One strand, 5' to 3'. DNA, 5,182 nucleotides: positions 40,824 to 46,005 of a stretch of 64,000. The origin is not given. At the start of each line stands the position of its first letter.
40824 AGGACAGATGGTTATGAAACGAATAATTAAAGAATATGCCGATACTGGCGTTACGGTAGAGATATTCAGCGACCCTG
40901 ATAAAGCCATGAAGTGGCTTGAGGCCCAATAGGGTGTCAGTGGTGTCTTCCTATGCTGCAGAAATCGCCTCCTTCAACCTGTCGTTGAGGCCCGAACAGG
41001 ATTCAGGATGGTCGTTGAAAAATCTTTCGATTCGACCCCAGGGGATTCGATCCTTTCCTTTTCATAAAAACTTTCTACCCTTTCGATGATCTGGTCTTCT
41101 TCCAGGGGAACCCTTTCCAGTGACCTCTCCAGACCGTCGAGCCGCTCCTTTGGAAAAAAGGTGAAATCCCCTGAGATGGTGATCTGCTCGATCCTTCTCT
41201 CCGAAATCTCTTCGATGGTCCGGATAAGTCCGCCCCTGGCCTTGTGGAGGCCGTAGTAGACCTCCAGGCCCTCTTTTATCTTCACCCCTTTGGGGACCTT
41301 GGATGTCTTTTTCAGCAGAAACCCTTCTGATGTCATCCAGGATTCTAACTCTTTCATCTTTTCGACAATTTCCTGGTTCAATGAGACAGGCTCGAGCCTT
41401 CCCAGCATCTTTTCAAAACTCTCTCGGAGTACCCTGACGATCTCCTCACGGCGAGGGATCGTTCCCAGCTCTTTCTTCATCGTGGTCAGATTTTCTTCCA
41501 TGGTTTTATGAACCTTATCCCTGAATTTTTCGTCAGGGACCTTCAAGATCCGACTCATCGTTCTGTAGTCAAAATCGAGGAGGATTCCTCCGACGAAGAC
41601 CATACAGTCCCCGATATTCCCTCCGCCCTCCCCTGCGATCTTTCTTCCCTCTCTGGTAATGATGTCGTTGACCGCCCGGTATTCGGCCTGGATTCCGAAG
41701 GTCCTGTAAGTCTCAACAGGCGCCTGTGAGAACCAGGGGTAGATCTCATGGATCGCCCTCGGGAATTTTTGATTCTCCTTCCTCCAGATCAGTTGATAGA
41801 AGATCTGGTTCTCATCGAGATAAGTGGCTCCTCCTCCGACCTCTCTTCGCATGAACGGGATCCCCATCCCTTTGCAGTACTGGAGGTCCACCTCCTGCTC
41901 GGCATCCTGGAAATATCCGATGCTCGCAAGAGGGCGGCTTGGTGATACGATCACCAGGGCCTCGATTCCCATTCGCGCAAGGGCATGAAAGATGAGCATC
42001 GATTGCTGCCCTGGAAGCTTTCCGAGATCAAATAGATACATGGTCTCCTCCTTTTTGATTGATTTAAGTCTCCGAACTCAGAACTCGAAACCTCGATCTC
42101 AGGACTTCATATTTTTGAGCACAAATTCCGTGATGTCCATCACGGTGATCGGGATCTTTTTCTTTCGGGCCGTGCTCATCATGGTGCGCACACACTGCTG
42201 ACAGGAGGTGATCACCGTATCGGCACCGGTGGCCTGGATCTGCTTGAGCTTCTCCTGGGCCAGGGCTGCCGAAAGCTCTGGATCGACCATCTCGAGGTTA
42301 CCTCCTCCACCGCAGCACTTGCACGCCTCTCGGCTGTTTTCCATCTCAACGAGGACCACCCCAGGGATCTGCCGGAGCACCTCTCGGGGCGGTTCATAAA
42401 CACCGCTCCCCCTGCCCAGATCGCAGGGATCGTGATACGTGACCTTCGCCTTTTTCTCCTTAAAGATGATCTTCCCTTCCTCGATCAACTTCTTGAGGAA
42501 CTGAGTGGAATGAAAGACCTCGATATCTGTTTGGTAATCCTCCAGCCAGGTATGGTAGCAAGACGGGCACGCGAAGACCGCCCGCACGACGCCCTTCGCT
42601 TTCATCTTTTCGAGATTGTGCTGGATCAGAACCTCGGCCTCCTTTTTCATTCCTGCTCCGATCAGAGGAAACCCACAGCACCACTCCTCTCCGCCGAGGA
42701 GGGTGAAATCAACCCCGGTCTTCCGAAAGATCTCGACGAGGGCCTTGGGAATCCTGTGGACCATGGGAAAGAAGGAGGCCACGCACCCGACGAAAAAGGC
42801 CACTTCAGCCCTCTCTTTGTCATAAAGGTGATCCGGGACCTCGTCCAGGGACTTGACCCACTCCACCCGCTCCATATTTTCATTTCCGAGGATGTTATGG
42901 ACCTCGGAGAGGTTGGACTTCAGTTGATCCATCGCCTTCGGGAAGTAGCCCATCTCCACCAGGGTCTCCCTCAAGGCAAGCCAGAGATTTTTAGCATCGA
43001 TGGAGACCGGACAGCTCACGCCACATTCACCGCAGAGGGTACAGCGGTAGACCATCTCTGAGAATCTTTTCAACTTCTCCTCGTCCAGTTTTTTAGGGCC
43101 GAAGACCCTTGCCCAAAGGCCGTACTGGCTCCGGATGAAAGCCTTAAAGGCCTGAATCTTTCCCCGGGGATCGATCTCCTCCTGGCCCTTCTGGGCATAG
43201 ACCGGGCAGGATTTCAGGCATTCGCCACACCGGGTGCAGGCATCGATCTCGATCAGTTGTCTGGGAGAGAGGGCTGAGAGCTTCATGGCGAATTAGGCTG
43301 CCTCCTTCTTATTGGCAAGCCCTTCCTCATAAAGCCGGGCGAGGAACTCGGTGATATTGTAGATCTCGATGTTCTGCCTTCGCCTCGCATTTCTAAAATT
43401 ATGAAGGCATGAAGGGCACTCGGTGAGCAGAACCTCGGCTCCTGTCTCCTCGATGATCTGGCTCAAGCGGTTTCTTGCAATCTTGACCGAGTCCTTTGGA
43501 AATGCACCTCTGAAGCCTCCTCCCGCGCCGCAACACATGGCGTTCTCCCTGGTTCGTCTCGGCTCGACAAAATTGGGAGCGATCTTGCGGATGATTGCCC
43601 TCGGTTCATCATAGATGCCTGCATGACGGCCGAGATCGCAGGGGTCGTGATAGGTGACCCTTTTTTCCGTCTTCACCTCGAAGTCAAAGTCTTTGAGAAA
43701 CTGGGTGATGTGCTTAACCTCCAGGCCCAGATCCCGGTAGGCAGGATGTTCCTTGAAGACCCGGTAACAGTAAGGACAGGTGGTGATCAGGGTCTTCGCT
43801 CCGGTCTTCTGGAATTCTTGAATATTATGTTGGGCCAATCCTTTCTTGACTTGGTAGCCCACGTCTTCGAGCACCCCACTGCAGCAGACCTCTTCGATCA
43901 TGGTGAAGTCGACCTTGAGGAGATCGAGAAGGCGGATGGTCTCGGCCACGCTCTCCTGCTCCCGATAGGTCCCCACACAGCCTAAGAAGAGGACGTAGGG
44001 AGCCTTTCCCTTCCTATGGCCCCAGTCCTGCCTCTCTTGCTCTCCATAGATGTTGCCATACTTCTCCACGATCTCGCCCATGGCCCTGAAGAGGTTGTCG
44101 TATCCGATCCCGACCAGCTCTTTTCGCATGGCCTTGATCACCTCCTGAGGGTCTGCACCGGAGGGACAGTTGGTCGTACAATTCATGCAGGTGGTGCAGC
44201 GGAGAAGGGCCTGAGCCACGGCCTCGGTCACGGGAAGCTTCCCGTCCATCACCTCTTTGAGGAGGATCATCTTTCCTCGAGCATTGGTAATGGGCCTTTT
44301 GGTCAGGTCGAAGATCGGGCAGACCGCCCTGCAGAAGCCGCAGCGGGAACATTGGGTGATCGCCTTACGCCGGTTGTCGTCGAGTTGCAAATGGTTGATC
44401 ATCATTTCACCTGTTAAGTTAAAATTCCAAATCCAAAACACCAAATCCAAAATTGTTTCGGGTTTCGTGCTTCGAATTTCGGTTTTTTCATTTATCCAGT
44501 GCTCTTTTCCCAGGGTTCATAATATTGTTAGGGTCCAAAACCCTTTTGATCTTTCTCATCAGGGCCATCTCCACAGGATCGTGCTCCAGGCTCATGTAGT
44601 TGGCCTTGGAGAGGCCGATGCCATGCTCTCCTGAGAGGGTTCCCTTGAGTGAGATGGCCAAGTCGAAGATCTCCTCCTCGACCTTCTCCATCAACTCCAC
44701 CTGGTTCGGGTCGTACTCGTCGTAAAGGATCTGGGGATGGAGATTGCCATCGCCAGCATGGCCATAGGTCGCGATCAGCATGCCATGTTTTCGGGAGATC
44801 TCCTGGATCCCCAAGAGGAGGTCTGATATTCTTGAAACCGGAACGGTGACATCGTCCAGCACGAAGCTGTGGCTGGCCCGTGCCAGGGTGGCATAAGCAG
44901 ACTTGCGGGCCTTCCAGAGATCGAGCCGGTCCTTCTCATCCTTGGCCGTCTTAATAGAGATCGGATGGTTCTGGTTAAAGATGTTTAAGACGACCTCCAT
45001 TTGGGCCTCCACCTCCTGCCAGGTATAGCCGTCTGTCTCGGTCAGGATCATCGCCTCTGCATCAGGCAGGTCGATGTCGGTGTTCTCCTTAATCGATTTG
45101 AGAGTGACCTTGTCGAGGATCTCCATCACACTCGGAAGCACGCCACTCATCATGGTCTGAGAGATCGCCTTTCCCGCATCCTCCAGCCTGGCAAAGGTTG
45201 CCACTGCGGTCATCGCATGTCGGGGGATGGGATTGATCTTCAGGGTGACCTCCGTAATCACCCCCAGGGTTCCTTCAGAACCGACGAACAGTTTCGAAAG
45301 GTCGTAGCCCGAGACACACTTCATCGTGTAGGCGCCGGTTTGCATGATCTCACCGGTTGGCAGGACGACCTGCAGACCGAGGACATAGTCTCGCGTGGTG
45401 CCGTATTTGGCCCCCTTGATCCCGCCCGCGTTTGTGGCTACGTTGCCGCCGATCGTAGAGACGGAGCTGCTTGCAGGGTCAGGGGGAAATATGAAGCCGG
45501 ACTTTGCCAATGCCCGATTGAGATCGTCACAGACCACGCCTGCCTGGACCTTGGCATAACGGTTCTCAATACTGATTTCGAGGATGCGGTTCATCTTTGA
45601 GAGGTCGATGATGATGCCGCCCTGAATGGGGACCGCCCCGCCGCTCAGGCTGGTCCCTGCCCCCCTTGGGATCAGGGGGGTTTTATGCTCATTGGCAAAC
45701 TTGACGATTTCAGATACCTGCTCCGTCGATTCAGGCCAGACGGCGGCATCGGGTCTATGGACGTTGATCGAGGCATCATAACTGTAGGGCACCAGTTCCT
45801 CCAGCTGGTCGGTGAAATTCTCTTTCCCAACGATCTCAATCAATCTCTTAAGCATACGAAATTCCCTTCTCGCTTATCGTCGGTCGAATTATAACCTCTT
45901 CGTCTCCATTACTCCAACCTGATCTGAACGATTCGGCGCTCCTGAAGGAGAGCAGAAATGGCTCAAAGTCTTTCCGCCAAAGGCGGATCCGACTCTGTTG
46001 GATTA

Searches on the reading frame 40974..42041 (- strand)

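Call 92: search_protein_families(library=pfam, proteins=[window:40974-42041:-], max_evalue=0.00001)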
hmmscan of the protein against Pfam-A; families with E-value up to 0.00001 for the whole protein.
window:40974-42041:- (355 aa): 1 family
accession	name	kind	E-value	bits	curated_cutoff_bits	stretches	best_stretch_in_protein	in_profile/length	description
PF21948.1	LplA-B_cat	-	4e-33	115.5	27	1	27-209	22-199/200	Lipoyl protein ligase A/B catalytic domain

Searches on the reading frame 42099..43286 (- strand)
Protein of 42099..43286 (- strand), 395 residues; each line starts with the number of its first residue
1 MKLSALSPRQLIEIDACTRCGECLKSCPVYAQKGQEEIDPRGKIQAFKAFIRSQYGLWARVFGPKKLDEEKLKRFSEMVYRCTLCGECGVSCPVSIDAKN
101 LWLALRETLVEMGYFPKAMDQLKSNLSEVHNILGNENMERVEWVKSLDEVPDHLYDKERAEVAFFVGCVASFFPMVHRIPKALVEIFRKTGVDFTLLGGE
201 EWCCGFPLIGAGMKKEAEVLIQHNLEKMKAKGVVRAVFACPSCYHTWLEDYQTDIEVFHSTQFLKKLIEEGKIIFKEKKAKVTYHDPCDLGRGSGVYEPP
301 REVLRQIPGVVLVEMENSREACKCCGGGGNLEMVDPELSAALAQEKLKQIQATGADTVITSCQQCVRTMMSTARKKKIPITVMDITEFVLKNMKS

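Call 92: search_protein_families(library=pfam, proteins=[window:42099-43286:-], max_evalue=0.00001)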
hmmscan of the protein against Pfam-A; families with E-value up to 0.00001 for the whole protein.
window:42099-43286:- (395 aa): 5 families
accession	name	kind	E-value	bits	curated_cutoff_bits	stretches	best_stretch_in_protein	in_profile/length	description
PF02754.22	CCG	-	3.7e-33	113.9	20.6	2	282-368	1-83/85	Cysteine-rich domain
PF13183.11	Fer4_8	-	1.4e-13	51.6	27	1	13-96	1-68/68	4Fe-4S dicluster domain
PF13534.11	Fer4_17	-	8.3e-10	39.5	22.2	1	16-97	1-61/61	4Fe-4S dicluster domain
PF13237.11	Fer4_10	-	5.1e-07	30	25.5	0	12-39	4-30/53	4Fe-4S dicluster domain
PF12838.12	Fer4_7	-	6.6e-07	30.1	27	1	17-95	2-51/52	4Fe-4S dicluster domain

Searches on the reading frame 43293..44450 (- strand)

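Call 92: search_protein_families(library=pfam, proteins=[window:43293-44450:-], max_evalue=0.00001)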
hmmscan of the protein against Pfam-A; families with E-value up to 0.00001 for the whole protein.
window:43293-44450:- (385 aa): 5 families
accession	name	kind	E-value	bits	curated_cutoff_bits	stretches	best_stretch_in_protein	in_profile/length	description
PF02754.22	CCG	-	9.5e-30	103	20.6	2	265-352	1-84/85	Cysteine-rich domain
PF13183.11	Fer4_8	-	2.5e-13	50.8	27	1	31-98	2-67/68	4Fe-4S dicluster domain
PF13534.11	Fer4_17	-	9.6e-08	32.9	22.2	1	33-99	1-60/61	4Fe-4S dicluster domain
PF12838.12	Fer4_7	-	6.4e-07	30.2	27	1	33-99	1-52/52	4Fe-4S dicluster domain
PF13187.11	Fer4_9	-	5.1e-06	26.9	27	0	80-98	32-50/52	4Fe-4S dicluster domain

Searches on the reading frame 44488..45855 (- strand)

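Call 13: search_protein_families(library=pfam, proteins=[window:44488-45855:-], max_evalue=0.00001)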
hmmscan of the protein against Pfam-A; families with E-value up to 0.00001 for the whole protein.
window:44488-45855:- (455 aa): 2 families
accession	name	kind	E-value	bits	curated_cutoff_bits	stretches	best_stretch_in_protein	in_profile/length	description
PF02913.24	FAD-oxidase_C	-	1.3e-69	235.1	21.2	1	210-450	1-247/248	FAD linked oxidases, C-terminal domain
PF01565.28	FAD_binding_4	-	1.1e-48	164.9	26.4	1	35-173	1-138/139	FAD binding domain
